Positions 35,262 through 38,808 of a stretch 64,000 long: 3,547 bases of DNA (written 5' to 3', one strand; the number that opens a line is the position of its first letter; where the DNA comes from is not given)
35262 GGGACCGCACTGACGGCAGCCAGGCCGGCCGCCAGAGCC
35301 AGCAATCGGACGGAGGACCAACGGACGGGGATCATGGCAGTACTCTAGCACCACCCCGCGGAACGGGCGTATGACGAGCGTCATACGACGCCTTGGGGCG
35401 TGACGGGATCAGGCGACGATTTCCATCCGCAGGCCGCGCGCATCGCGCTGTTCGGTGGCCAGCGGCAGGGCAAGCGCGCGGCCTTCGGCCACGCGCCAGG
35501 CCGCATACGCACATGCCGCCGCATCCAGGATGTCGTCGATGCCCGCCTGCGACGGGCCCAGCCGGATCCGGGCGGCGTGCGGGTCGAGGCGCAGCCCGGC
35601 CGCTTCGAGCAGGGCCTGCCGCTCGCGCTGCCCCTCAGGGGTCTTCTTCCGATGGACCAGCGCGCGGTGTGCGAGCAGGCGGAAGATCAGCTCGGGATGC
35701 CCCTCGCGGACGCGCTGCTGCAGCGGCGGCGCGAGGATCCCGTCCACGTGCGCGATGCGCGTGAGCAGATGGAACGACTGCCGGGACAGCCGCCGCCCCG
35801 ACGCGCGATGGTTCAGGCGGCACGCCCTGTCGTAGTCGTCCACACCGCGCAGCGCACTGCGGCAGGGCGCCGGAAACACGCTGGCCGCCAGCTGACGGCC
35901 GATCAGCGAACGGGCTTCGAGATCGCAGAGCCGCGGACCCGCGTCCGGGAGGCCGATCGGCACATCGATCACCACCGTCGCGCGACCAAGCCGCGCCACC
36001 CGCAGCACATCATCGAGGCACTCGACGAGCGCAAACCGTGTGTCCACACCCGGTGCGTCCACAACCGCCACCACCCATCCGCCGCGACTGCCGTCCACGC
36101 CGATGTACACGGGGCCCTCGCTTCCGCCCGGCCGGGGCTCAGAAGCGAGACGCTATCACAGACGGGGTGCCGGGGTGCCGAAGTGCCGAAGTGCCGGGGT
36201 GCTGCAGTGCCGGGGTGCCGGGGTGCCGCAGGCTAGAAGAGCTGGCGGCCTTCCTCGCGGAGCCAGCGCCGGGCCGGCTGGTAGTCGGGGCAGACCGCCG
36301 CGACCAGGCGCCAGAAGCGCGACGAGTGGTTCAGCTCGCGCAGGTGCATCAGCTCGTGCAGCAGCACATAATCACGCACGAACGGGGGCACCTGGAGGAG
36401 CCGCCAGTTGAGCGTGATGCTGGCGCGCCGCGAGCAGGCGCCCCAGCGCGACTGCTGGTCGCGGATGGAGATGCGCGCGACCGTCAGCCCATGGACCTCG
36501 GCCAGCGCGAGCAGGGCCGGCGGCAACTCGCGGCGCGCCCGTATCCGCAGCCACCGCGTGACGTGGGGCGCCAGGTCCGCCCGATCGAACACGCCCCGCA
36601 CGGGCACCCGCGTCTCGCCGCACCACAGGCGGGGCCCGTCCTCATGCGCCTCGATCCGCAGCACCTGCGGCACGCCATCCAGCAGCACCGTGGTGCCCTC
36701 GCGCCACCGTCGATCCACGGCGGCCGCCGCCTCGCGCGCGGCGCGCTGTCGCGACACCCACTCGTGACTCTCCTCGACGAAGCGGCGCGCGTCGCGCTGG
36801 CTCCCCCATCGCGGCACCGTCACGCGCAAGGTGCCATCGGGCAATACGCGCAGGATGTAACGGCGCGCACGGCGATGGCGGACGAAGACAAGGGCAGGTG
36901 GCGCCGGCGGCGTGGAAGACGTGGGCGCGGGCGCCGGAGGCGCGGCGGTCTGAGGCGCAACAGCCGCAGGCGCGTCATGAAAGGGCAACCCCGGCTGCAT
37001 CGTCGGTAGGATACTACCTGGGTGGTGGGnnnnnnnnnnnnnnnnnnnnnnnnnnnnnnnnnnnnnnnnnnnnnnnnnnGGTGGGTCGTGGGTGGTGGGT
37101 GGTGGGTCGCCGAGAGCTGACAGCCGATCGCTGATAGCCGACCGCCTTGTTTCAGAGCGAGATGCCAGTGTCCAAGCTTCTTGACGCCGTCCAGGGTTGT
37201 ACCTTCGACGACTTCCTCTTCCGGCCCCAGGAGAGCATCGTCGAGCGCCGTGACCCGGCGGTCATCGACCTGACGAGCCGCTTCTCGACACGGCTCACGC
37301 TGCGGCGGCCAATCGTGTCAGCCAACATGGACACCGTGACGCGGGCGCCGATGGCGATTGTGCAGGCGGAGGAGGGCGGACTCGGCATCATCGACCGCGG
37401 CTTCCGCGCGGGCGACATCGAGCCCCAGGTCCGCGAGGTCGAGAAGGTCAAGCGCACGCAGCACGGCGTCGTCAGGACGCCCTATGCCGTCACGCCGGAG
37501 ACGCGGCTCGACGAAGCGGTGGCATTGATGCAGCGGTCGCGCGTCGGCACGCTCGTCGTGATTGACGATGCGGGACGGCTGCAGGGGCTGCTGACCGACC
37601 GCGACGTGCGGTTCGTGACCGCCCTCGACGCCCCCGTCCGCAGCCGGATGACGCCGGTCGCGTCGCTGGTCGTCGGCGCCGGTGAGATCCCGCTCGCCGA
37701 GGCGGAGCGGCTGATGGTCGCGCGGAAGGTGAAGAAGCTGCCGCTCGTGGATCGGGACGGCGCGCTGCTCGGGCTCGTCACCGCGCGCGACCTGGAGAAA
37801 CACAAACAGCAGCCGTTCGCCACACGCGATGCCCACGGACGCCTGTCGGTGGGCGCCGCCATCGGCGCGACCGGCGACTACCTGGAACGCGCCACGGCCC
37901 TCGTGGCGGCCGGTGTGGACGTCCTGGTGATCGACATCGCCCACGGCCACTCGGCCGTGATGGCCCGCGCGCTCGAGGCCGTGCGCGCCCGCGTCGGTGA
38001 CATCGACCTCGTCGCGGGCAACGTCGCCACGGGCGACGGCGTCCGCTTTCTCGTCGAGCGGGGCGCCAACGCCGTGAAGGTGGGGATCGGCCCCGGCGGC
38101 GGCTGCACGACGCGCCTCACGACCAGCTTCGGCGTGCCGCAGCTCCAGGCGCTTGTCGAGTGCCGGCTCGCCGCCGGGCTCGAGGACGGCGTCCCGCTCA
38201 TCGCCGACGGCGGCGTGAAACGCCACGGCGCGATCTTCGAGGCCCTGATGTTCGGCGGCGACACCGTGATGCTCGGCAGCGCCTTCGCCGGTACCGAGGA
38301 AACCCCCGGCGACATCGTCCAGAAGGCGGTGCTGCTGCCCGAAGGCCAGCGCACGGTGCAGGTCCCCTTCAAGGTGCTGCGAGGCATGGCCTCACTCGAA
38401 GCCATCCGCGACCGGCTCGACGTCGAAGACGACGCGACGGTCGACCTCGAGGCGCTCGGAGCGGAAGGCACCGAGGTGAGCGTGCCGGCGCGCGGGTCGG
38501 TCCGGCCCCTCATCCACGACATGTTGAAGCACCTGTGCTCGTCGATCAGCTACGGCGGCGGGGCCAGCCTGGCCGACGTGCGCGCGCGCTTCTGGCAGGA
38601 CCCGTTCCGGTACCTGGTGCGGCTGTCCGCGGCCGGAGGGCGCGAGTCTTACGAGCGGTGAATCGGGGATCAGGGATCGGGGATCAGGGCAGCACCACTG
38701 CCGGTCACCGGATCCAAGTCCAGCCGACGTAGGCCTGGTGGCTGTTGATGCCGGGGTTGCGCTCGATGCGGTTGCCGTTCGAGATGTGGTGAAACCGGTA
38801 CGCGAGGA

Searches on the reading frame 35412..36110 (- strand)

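Call 67: search_protein_families(library=pfam, proteins=[window:35412-36110:-])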
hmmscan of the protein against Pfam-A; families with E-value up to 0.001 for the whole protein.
window:35412-36110:- (233 aa): 1 family
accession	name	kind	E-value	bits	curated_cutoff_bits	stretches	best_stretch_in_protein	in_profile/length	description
PF04250.19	DUF429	-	6.5e-50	170.3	23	1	4-216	1-209/214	Protein of unknown function (DUF429)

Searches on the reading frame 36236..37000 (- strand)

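Call 67: search_protein_families(library=pfam, proteins=[window:36236-37000:-])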
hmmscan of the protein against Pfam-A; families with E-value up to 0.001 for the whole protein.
window:36236-37000:- (255 aa): 1 family
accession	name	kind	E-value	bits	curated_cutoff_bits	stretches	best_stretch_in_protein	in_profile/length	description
PF01863.23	YgjP-like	-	2.5e-52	178.3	26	1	46-249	1-206/207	YgjP-like, metallopeptidase domain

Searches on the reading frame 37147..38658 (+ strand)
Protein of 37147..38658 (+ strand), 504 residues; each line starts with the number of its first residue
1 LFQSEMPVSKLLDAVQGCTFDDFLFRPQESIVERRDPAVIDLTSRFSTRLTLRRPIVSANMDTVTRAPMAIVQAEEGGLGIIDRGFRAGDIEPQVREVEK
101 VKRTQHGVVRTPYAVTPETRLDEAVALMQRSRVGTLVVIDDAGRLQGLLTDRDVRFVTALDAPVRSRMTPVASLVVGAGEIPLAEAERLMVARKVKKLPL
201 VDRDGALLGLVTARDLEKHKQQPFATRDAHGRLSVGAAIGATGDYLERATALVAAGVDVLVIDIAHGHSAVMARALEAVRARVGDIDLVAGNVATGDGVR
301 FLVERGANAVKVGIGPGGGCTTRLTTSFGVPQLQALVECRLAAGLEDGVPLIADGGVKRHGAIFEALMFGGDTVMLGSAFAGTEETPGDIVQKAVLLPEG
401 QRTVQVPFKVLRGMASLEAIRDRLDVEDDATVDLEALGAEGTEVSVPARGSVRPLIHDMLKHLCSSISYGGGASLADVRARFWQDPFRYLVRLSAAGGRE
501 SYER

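Call 67: search_protein_families(library=pfam, proteins=[window:37147-38658:+])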
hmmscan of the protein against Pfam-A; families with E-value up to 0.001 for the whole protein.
window:37147-38658:+ (504 aa): 4 families
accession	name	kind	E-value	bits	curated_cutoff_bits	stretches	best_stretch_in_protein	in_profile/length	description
PF00478.31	IMPDH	-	5.6e-97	325.3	25.6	1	17-501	1-342/345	IMP dehydrogenase / GMP reductase domain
PF00571.33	CBS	-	5.3e-18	65.5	24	2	111-155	8-52/57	CBS domain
PF03060.21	NMO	-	1.4e-10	41.5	28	1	288-403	138-248/331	Nitronate monooxygenase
PF14085.11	DUF4265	-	0.00043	20.7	27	0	271-336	3-68/115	Domain of unknown function (DUF4265)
